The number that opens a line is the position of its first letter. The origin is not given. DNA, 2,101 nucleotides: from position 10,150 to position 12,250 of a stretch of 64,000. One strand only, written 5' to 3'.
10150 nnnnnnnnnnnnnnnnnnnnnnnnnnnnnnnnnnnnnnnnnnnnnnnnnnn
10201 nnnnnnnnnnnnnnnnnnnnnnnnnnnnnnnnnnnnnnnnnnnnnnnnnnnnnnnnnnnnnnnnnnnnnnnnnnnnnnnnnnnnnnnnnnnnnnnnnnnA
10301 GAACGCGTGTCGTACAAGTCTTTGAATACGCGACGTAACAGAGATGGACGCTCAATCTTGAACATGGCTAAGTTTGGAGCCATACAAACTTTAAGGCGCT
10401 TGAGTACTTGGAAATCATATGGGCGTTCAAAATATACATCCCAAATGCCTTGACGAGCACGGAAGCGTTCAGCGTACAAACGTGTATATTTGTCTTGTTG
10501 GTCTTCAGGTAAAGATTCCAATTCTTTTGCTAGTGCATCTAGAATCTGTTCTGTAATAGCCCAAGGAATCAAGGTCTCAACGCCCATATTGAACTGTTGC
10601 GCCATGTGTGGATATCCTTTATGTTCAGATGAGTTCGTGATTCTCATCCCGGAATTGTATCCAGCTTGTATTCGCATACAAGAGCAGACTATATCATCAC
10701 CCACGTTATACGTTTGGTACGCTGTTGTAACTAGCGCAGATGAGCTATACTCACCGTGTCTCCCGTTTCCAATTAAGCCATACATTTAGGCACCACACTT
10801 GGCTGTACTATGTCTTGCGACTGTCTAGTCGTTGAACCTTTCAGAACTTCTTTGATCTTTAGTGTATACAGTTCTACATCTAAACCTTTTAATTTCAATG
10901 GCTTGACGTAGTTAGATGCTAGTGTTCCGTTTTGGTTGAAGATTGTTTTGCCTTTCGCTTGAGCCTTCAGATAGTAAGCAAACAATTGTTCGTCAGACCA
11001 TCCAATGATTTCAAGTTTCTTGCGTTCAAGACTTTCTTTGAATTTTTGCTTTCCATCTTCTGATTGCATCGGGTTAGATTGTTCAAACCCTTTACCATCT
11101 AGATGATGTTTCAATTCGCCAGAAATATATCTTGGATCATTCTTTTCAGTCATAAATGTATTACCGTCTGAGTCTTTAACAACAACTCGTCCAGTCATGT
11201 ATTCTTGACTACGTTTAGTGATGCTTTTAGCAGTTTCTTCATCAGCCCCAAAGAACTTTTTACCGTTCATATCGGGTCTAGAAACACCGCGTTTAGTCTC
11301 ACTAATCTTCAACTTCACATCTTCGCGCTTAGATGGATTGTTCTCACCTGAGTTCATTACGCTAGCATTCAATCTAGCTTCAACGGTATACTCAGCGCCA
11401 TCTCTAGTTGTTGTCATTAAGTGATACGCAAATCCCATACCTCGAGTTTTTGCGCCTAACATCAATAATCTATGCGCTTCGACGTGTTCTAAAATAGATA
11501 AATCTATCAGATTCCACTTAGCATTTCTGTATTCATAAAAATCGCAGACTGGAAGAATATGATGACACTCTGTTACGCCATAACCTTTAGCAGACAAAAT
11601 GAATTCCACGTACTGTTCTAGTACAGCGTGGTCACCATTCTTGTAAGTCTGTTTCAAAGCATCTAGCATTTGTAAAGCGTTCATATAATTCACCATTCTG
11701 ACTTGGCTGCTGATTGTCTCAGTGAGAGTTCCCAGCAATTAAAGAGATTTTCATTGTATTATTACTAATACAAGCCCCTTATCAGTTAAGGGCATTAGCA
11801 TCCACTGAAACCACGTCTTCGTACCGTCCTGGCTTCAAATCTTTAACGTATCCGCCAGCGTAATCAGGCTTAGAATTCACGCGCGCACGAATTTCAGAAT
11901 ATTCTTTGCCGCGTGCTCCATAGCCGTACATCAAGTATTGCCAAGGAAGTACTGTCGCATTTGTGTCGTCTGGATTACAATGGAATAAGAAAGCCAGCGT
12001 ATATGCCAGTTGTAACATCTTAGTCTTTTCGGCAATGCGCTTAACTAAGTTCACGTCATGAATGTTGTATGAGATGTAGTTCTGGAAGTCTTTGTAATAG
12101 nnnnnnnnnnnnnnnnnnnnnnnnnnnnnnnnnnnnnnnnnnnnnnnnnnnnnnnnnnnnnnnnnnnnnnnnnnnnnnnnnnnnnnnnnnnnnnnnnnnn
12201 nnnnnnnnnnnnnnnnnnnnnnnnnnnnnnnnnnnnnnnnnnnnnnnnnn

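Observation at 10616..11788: HNH-endonuclease-bearing insertion with group I intron hallmarks splits DNA polymerase gene 43 exactly inside motif A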

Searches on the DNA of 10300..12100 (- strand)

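Call 3: search_rna_families(source=window, start=10300, end=12100, threshold=evalue, max_evalue=10, show_alignments=3)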
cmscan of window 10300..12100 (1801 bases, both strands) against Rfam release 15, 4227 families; matches with E-value up to 10: 5.
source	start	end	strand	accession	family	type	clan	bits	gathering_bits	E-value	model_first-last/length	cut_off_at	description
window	11570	11798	-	RF00028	Intron_gpI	Intron;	-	34.9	50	9.4e-07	1-253/253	no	Group I catalytic intron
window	10665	10986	-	RF00028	Intron_gpI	Intron;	-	28.5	50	7.8e-05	1-253/253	no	Group I catalytic intron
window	11476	11548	-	RF00313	snoZ173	Gene; snRNA; snoRNA; CD-box;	-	17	70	9.2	1-107/107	no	Small nucleolar RNA Z173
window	11729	11793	+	RF02392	sau-53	Gene; sRNA;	-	15.9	100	4.2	1-192/192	no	Staphylococcus sRNA sau-53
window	11185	11217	+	RF04333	Plastid-ycf3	Intron;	-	13.6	55.2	6.1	1-47/47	no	Plastid-ycf3 group II-D1 intron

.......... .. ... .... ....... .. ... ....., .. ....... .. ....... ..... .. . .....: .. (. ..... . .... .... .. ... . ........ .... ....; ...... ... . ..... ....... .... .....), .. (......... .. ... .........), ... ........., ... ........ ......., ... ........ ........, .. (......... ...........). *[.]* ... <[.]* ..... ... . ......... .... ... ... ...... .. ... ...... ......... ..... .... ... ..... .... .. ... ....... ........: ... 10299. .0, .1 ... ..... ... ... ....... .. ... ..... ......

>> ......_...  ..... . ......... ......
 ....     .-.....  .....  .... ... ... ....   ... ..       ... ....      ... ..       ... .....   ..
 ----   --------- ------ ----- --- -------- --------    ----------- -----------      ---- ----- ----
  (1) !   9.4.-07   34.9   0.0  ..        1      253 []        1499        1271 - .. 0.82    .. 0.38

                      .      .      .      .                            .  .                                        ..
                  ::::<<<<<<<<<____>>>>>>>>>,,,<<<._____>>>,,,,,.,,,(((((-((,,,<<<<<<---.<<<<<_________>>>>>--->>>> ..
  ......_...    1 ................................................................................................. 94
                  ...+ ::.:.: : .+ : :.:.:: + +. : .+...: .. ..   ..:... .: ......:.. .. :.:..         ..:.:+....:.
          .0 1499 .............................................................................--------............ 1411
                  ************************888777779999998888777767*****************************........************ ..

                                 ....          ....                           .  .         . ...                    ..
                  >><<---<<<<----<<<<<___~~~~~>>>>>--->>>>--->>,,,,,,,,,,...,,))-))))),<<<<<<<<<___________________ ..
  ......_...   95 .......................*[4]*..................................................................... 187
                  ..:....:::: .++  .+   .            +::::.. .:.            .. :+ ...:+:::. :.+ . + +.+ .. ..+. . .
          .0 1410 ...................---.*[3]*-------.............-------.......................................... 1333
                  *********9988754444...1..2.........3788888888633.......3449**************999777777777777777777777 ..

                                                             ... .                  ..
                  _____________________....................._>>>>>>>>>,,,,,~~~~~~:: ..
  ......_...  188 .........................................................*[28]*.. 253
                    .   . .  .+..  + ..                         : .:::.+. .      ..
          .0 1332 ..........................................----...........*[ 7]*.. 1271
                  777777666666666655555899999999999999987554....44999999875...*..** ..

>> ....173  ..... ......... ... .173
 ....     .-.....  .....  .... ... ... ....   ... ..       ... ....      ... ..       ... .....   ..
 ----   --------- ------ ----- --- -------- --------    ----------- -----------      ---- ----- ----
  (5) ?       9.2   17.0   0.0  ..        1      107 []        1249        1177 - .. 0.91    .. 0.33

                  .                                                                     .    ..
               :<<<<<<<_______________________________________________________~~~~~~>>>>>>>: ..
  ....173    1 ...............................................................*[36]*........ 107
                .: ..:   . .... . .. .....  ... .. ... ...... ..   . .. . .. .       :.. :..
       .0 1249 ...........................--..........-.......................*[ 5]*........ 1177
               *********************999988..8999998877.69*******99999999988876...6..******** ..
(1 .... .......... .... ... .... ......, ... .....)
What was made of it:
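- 10616..11788 (-): Group I intron, 1,173 nt, subgroup IA2 (T4 td-like). The first base is U11788 and the last base is G10616 (omega-G). Rfam RF00028 half-hits at 11798..11570 (34.9 bits) and 10986..10665 (28.5 bits) (call 3).
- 11774..11793 (-): P1. Exon GCCCU (11793..11789) pairs with the internal guide GGGGC (11778..11774), with a U11789•G11778 wobble at the splice site. The in-frame stop UGA (11784..11782) lies in the P1 loop. The Rfam alignment places the consensus U and G of P1 on these bases (call 3).
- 11707..11738 (-): P4 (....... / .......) enclosing P5 (UCUC-ACU-GAGA). Rfam alignment with high posterior (call 3).
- These are the two complementary halves of the model, separated by the ORF (call 3).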

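Call 6: search_dna_similar(query=window:10600-11800:-, collection=phages, mode=distant, max_rows=40)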
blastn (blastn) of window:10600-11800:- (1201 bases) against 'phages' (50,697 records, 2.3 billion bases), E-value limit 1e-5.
Records with a match: 310; places in all: 320; records where one place covers at least 80% of the query: 1.
Best place of each record, by identity: 80-90% 288; 60-80% 22.
By first word of the organism name: Escherichia 163; Pseudomonas 49; Yersinia 18; Enterobacteria 17; Salmonella 16; Bacillus 12; Shigella 10; Tequatrovirus 7; Vibrio 5; Staphylococcus 4; and 5 more.
By host as written in the record: Escherichia coli 85; - 44; Pseudomonas aeruginosa 23; Escherichia coli B 18; Yersinia pseudotuberculosis 10; Escherichia coli str. K-12 substr. MG1655 9; Pseudomonas aeruginosa PAO1 7; Escherichia sp. 5; and 80 more.
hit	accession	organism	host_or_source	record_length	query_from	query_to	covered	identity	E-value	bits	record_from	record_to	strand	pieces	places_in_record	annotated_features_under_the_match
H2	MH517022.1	Acinetobacter phage SH-Ab 15599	Acinetobacter baumannii 15599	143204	1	1200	100%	79.1%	0e+0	999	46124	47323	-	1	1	hypothetical protein | DNA polymerase (x2)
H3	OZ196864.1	Vibrio phage 166E36-1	Seawater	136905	1099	1187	7%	78.9%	3e-9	71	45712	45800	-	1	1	hypothetical protein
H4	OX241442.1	Vibrio phage 495E54-1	Seawater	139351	1099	1187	7%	78.9%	3e-9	71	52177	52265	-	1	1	hypothetical protein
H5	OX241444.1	Vibrio phage 496E54-1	Seawater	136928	1099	1187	7%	78.9%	3e-9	71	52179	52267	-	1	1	hypothetical protein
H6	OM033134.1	Aeromonas phage phiA009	Aeromonas sp.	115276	1098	1186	7%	77.4%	1e-6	61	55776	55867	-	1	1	none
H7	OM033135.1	Aeromonas phage phiA019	Aeromonas sp.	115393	1098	1186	7%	77.4%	1e-6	61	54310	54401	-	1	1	none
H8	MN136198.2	Escherichia phage vB_EcoM_4HA13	Escherichia coli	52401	1097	1179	7%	81.2%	9e-9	68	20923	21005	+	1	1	DNA polymerase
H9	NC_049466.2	Escherichia phage vB_EcoM_4HA13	Escherichia coli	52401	1097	1179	7%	81.2%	9e-9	68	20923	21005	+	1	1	DNA polymerase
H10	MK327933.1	Escherichia phage vB_EcoM_G2285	Escherichia coli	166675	1102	1182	7%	83.1%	2e-10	73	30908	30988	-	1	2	putative DNA polymerase; unable to determine intron/exon boundaries | Intron_gpI; UNKNOWN FEATURE KEY misc_rna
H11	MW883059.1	Escherichia phage vB_EcoM_SYGD1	Escherichia coli str. K-12 substr. ...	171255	1102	1182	7%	80.7%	1e-7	64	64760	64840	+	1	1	dTMP thymidylate synthase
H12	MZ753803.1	Escherichia phage U115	Escherichia coli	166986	1102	1182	7%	80.7%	1e-7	64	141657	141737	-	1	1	putative thymidylate synthase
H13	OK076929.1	Escherichia phage vB_EcoM_C2-3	Escherichia coli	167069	1102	1182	7%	80.7%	1e-7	64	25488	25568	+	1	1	thymidylate synthase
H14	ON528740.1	Shigella phage ESh30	Shigella sp.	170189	1102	1182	7%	80.7%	1e-7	64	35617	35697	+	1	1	hypothetical protein | thymidylate synthase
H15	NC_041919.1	Escherichia phage HP3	Escherichia coli CP9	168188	1102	1182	7%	80.7%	1e-7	64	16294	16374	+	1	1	thymidylate synthase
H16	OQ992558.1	Escherichia phage L14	Escherichia coli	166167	1102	1182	7%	80.7%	1e-7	64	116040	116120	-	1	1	thymidylate synthase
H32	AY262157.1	Enterobacteria phage TuIa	-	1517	1106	1182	6%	83.5%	3e-9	71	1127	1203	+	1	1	none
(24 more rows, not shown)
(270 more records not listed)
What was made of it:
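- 10616..11788 (-): Homology to the td intron 3' end (call 6).
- Checked: The last ~80 nt are about 80% identical to the 3' end of the T4-type td intron in more than 280 phage records (call 6).
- The last ~80 nt are ~80% identical to the td intron 3' end in more than 280 T-even-type and other phage records (call 6).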

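Call 20: get_annotated_region(hit=H10, flank=2500)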
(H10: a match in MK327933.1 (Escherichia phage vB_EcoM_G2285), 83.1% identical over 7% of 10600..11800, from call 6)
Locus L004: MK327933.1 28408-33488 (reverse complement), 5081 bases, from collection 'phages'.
description: Escherichia phage vB_EcoM_G2285, complete genome.
organism: Escherichia phage vB_EcoM_G2285 (NCBI taxid 2502414)
taxonomy: Viruses; Duplodnaviria; Heunggongvirae; Uroviricota; Caudoviricetes; Straboviridae; Tevenvirinae; Mosigvirus
host: Escherichia coli; source: manure; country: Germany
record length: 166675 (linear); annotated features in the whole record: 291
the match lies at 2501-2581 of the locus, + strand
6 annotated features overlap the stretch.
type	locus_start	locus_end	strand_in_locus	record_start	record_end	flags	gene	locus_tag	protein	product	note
misc_feature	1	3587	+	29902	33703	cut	-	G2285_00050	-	-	putative DNA polymerase; unable to determine intron/exon boundaries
CDS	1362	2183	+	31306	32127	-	-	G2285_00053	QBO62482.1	hypothetical protein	-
ncRNA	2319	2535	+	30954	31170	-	-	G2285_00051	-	-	Intron_gpI; UNKNOWN FEATURE KEY misc_rna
CDS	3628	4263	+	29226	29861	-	-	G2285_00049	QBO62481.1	hypothetical protein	-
CDS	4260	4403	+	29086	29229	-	-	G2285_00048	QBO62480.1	hypothetical protein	-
CDS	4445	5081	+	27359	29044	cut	-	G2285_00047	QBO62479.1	hypothetical protein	-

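Call 21: get_annotated_region(hit=H8, flank=2500)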
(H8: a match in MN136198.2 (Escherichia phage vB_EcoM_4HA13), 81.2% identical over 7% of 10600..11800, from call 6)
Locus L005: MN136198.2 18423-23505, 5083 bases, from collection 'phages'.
description: Escherichia phage vB_EcoM_4HA13, complete genome.
organism: Escherichia phage vB_EcoM_4HA13 (NCBI taxid 2601675)
taxonomy: Viruses; Duplodnaviria; Heunggongvirae; Uroviricota; Caudoviricetes; Chaseviridae; Cleopatravirinae; Sabourvirus; Sabourvirus sv4HA13
host: Escherichia coli; source: sewage; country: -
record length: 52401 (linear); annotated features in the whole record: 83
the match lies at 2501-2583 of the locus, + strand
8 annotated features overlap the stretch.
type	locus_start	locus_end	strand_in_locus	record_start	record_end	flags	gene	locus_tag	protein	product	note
CDS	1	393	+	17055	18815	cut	-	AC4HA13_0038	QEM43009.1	DNA primase/helicase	-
CDS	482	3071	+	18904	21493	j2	-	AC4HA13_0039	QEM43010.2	DNA polymerase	-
CDS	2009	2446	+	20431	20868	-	-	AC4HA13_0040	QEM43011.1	HNH endonuclease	-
CDS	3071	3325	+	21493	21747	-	-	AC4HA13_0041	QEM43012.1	hypothetical protein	-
CDS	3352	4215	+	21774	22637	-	-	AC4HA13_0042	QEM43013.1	hypothetical protein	-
regulatory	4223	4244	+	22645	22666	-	-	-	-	terminator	rho-independent terminator; discovered with ARNold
CDS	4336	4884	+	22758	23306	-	-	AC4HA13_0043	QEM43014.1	hypothetical protein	-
CDS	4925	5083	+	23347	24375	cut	-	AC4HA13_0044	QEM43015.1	5'-3' exonuclease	-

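Call 22: get_annotated_region(hit=H32, flank=1500)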
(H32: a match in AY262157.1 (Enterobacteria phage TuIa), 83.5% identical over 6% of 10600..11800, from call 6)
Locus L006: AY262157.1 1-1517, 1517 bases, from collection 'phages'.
description: Bacteriophage TuIa thymidylate synthase (td) gene, partial cds.
organism: Enterobacteria phage TuIa (NCBI taxid 10686)
taxonomy: Viruses; Duplodnaviria; Heunggongvirae; Uroviricota; Caudoviricetes; Straboviridae; Tevenvirinae; Tequatrovirus
host: -; source: -; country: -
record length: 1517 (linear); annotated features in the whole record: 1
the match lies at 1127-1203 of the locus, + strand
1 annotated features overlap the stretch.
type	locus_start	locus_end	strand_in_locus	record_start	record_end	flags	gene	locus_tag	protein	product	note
CDS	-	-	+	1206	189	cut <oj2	td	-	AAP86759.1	thymidylate synthase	-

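Call 23: get_annotated_region(hit=H3, flank=2500)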
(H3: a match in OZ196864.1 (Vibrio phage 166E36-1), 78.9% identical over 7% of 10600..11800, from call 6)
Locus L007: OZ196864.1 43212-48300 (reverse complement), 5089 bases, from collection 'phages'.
description: Vibrio phage 166E36-1 genome assembly, chromosome: VP166E36-1_1.
organism: Vibrio phage 166E36-1 (NCBI taxid 3109717)
taxonomy: Viruses
host: -; source: Seawater; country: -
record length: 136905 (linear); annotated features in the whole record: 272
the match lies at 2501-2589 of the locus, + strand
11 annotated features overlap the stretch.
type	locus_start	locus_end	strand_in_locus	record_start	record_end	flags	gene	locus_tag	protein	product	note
CDS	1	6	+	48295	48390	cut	-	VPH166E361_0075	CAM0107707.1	hypothetical protein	-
CDS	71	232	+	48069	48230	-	-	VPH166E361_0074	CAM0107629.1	hypothetical protein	-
CDS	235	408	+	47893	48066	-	-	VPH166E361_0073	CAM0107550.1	hypothetical protein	-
CDS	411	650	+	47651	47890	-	-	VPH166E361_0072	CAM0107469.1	hypothetical protein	-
CDS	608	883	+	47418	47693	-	-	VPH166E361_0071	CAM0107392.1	hypothetical protein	-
CDS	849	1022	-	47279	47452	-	-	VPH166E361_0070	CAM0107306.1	hypothetical protein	-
CDS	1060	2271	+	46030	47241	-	-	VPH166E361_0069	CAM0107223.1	hypothetical protein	-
CDS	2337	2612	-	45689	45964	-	-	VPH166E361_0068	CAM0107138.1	hypothetical protein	-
CDS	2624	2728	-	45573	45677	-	-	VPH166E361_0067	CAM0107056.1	hypothetical protein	-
CDS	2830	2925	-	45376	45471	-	-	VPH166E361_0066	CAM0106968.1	hypothetical protein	-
CDS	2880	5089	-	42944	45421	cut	-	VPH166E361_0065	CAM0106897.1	tail fiber protein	-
